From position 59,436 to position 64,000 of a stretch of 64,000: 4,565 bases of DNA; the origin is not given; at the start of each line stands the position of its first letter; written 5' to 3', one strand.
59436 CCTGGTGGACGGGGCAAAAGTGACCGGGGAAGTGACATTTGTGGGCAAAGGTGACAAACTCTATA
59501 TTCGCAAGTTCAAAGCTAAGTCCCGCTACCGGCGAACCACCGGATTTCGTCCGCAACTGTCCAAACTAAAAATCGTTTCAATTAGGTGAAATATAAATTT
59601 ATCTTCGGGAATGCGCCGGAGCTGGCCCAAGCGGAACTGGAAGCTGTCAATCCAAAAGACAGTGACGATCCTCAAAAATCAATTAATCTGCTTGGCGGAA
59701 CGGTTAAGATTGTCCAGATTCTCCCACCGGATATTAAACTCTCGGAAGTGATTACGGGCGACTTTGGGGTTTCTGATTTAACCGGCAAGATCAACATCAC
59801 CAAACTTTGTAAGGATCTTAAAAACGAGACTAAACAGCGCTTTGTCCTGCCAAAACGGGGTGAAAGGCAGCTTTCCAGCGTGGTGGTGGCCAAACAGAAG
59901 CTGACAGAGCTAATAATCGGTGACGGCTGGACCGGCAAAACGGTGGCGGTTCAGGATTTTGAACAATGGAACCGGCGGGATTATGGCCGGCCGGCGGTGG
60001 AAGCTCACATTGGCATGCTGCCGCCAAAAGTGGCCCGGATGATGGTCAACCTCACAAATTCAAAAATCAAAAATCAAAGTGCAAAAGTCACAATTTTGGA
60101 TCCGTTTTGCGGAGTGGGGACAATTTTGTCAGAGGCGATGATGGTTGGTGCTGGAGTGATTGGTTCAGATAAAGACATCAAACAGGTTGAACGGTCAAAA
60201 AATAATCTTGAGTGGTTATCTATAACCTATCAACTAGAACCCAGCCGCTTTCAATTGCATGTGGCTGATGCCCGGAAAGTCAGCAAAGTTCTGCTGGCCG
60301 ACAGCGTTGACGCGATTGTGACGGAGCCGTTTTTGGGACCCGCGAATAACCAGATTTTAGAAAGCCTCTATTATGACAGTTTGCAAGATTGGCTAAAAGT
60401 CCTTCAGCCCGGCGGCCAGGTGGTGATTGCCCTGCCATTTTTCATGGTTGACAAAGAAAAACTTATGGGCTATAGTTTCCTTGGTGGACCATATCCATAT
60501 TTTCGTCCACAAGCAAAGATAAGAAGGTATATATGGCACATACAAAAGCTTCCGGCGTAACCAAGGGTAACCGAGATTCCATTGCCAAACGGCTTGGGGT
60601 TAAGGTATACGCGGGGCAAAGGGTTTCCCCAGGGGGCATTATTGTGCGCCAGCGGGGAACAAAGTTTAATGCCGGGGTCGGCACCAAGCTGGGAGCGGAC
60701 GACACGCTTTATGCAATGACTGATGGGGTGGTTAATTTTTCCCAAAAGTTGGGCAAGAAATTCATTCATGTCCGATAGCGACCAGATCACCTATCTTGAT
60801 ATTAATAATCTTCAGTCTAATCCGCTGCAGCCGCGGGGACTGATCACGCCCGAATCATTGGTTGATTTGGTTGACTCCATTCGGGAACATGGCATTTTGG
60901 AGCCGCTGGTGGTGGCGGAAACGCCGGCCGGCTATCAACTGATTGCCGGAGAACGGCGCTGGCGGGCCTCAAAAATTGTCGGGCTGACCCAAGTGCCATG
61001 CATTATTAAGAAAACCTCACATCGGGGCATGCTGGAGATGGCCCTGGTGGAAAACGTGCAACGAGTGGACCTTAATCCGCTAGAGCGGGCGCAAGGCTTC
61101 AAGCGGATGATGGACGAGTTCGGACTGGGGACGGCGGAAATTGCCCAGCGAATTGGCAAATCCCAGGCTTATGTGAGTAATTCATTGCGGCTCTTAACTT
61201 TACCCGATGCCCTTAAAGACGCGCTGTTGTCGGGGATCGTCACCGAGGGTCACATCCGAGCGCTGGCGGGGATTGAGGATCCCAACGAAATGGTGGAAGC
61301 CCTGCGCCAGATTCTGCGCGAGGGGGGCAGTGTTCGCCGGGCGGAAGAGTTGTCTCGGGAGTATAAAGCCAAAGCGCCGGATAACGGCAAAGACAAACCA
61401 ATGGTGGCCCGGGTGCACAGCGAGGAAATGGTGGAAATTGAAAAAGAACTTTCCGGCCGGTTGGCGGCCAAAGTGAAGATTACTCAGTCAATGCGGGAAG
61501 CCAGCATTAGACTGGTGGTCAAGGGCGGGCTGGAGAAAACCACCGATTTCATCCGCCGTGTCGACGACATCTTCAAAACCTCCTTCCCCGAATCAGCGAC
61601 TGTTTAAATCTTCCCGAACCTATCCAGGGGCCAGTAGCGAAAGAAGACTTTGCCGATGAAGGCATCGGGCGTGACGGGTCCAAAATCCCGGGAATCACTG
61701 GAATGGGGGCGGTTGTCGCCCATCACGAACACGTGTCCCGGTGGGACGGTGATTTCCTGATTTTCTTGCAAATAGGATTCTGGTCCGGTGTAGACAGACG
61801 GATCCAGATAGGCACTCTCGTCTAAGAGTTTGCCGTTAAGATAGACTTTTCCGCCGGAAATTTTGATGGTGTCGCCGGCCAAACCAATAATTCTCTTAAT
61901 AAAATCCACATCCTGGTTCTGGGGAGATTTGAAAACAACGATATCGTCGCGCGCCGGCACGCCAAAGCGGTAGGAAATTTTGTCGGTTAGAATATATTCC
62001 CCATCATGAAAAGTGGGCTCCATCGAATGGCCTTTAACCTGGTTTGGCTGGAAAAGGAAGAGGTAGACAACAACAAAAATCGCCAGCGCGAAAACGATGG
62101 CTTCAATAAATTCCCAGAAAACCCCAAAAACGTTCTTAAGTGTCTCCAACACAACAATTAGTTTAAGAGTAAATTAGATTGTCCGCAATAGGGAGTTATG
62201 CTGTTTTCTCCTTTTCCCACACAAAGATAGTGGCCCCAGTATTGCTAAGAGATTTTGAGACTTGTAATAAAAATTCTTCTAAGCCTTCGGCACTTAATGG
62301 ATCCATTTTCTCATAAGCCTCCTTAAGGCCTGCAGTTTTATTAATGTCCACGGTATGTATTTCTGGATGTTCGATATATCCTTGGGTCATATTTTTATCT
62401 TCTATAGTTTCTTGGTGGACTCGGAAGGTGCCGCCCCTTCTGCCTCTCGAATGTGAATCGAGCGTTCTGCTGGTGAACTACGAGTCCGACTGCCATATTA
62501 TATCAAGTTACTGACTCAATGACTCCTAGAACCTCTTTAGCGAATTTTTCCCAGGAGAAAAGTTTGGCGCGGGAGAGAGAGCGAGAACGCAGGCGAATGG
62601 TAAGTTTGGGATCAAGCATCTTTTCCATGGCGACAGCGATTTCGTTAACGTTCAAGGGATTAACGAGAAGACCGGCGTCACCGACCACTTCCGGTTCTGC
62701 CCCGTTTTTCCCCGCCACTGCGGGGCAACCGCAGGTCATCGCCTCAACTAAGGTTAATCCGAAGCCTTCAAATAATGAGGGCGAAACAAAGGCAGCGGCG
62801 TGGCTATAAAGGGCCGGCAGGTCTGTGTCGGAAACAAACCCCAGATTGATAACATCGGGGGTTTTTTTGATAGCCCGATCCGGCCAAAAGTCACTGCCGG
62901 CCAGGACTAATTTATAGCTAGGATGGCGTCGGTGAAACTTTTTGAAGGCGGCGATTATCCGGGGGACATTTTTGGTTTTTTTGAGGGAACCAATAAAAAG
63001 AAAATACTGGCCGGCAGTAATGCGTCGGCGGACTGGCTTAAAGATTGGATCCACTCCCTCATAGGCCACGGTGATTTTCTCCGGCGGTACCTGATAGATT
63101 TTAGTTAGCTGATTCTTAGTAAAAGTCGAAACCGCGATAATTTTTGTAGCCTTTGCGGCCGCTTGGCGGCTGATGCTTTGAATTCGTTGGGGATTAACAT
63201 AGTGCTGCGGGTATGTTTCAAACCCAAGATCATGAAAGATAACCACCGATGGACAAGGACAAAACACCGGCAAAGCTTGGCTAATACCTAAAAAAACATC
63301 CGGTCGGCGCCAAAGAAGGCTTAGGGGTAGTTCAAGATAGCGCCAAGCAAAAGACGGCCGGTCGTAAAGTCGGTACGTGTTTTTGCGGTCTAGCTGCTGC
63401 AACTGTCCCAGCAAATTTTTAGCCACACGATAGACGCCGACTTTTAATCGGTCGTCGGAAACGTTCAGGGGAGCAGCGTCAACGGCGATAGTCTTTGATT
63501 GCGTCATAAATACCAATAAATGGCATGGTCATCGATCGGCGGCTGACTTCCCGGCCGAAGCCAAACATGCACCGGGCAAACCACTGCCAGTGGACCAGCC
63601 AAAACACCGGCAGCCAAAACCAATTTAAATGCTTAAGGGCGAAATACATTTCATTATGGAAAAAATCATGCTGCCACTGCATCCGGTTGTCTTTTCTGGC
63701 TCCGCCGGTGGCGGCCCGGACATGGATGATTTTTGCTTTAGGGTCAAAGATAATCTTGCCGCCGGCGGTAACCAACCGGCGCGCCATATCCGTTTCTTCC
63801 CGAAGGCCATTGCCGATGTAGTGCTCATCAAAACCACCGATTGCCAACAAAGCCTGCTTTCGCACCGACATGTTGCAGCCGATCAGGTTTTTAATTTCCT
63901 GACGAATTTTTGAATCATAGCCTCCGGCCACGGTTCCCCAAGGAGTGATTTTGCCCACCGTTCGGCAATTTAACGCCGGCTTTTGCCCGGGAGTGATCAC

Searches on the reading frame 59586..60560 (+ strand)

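Call 33: search_protein_families(library=pfam, proteins=[window:59586-60560:+], max_evalue=0.0001)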
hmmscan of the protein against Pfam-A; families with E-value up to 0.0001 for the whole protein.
window:59586-60560:+ (324 aa): 3 families
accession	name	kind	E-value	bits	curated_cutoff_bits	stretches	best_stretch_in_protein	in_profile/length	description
PF01170.24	UPF0020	-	7.7e-12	45.8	22.3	1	140-283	7-166/197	RMKL-like, methyltransferase domain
PF13847.12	Methyltransf_31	-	4.8e-07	30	27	1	166-283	3-111/145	Methyltransferase domain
PF01555.25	N6_N4_Mtase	-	5.1e-07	30.3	26.7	1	111-204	140-219/221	DNA methylase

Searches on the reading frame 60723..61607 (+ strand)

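Call 33: search_protein_families(library=pfam, proteins=[window:60723-61607:+], max_evalue=0.0001)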
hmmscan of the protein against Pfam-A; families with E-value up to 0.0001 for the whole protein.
window:60723-61607:+ (294 aa): 3 families
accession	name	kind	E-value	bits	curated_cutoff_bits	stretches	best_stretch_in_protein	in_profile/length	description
PF17762.8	HTH_ParB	-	2.9e-31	108.1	22.6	1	116-215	2-101/102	ParB HTH domain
PF02195.25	ParB_N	-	3.2e-29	101.3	26.3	1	21-113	2-95/95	ParB N-terminal domain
PF08535.16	KorB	-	2.2e-06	28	22.3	1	135-184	4-51/89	KorB domain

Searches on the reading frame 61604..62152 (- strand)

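Call 33: search_protein_families(library=pfam, proteins=[window:61604-62152:-], max_evalue=0.0001)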
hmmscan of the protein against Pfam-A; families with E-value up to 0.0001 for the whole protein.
window:61604-62152:- (182 aa): 1 family
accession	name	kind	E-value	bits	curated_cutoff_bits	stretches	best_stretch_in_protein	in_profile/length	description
PF10502.14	Peptidase_S26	-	9.5e-53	179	22.9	1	13-174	2-168/168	Signal peptidase, peptidase S26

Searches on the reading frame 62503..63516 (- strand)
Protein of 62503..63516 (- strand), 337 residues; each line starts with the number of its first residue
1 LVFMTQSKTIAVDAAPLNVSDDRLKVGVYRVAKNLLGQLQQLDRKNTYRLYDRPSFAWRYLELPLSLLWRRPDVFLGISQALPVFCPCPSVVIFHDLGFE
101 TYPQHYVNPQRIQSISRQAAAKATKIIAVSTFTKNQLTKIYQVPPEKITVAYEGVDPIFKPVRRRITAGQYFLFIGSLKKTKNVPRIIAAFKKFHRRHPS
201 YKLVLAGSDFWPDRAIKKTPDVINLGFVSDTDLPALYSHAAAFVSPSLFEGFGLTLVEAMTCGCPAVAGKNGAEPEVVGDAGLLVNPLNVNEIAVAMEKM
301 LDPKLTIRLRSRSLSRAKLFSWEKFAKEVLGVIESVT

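Call 33: search_protein_families(library=pfam, proteins=[window:62503-63516:-], max_evalue=0.0001)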
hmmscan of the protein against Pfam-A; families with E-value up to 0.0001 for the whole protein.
window:62503-63516:- (337 aa): 4 families
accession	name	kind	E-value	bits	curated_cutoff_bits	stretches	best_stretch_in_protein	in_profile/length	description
PF00534.26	Glycos_transf_1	-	2.7e-29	102.4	26.4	1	170-303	16-158/172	Glycosyl transferases group 1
PF13692.12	Glyco_trans_1_4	-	7.2e-27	94.8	27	1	171-302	3-141/142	Glycosyl transferases group 1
PF13439.12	Glyco_transf_4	-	6.1e-12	46.3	28.5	1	49-157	49-168/170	Glycosyltransferase Family 4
PF20706.3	GT4-conflict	-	3.8e-07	29.9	26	1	113-270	137-312/385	Family 4 Glycosyltransferase in conflict systems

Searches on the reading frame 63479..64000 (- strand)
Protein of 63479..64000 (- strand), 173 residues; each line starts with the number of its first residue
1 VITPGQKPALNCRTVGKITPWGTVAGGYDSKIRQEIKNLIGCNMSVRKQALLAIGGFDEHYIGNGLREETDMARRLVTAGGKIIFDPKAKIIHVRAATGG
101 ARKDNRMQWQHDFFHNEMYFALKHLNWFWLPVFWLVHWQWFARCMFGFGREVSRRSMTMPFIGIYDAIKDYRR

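Call 57: search_protein_families(library=pfam, proteins=[window:63479-64000:-], max_evalue=0.001)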
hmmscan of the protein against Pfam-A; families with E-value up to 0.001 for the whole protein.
window:63479-64000:- (173 aa): 2 families
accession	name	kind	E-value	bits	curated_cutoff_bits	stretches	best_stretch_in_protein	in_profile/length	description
PF02709.20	Glyco_transf_7C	-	6.9e-09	35.7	23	1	29-90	9-71/78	N-terminal domain of galactosyltransferase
PF13632.12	Glyco_trans_2_3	-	0.00011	22.5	27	1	40-138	73-170/198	Glycosyl transferase family group 2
